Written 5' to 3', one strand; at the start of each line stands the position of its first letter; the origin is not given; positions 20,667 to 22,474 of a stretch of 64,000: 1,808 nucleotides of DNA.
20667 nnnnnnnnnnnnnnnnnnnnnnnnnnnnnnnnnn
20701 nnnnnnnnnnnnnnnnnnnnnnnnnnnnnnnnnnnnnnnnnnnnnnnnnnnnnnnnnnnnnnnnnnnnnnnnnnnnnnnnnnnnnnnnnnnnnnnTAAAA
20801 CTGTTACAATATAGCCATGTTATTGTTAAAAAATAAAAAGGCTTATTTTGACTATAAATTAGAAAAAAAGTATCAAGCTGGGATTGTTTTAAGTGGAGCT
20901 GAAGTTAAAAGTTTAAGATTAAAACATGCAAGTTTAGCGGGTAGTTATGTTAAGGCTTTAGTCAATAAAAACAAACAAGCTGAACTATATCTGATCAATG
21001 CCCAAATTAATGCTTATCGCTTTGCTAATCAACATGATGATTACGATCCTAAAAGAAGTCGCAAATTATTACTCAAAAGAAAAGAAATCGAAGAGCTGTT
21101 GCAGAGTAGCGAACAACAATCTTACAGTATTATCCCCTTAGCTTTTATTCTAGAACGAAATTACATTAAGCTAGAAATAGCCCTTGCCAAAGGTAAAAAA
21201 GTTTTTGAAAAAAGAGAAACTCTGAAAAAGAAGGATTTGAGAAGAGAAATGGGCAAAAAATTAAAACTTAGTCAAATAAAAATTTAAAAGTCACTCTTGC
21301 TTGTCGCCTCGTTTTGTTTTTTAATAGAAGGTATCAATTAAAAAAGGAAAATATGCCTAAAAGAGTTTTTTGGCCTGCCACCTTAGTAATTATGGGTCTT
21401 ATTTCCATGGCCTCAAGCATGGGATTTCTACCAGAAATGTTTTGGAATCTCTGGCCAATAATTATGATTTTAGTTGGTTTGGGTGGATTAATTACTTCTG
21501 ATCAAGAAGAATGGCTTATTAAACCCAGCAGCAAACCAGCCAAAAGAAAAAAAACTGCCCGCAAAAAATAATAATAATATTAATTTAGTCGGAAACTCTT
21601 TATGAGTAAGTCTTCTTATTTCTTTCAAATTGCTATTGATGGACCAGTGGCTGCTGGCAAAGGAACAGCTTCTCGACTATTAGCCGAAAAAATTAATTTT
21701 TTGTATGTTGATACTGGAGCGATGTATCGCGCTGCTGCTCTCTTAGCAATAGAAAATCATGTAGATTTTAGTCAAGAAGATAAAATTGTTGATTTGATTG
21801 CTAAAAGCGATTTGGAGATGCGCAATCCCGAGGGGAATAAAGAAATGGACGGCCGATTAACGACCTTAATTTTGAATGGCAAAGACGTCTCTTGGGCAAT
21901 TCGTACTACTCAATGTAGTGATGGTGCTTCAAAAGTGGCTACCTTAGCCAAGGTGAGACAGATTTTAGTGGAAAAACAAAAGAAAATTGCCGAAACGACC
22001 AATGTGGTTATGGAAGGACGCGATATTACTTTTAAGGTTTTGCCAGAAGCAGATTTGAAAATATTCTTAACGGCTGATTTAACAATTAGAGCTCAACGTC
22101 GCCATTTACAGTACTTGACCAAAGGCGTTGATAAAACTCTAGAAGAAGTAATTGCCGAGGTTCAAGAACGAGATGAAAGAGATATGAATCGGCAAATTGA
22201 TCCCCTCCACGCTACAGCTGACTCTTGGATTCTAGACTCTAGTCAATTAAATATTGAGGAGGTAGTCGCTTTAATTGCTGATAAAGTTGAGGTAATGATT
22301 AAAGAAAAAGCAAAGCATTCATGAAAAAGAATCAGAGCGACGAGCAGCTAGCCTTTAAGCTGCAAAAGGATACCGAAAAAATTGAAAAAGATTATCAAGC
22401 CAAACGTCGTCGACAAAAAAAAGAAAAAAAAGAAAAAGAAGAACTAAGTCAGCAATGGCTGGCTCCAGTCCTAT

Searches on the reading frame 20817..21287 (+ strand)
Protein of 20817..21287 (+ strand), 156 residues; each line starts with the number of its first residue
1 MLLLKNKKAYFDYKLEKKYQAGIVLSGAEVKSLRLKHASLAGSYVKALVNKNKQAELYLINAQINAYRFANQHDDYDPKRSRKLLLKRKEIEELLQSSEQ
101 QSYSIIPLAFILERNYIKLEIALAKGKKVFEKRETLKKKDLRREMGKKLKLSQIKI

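Call 9: search_protein_families(library=pfam, proteins=[window:20817-21287:+], max_evalue=0.001)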
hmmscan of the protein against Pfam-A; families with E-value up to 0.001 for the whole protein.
window:20817-21287:+ (156 aa): 1 family
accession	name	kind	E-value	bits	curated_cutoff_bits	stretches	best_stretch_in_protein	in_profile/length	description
PF01668.23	SmpB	-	1.5e-44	151.8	27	1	4-150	2-142/143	SmpB protein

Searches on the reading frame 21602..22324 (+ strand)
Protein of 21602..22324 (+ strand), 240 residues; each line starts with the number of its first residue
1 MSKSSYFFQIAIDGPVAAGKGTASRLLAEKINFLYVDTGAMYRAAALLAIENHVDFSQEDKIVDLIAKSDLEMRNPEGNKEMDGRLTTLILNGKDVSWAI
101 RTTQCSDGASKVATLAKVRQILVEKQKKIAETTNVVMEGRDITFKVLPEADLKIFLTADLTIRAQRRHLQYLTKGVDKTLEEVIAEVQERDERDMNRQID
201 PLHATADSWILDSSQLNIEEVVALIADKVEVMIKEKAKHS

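Call 9: search_protein_families(library=pfam, proteins=[window:21602-22324:+], max_evalue=0.001)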
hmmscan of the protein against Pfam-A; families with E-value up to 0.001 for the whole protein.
window:21602-22324:+ (240 aa): 3 families
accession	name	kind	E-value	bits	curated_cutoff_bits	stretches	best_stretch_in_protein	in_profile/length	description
PF02224.24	Cytidylate_kin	-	2.8e-68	230.2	26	1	10-229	1-209/211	Cytidylate kinase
PF13189.12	Cytidylate_kin2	-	1.1e-06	29.4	28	1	10-171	2-132/176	Cytidylate kinase-like family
PF13238.12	AAA_18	-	1.5e-05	25.9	29.4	1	10-167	1-108/128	AAA domain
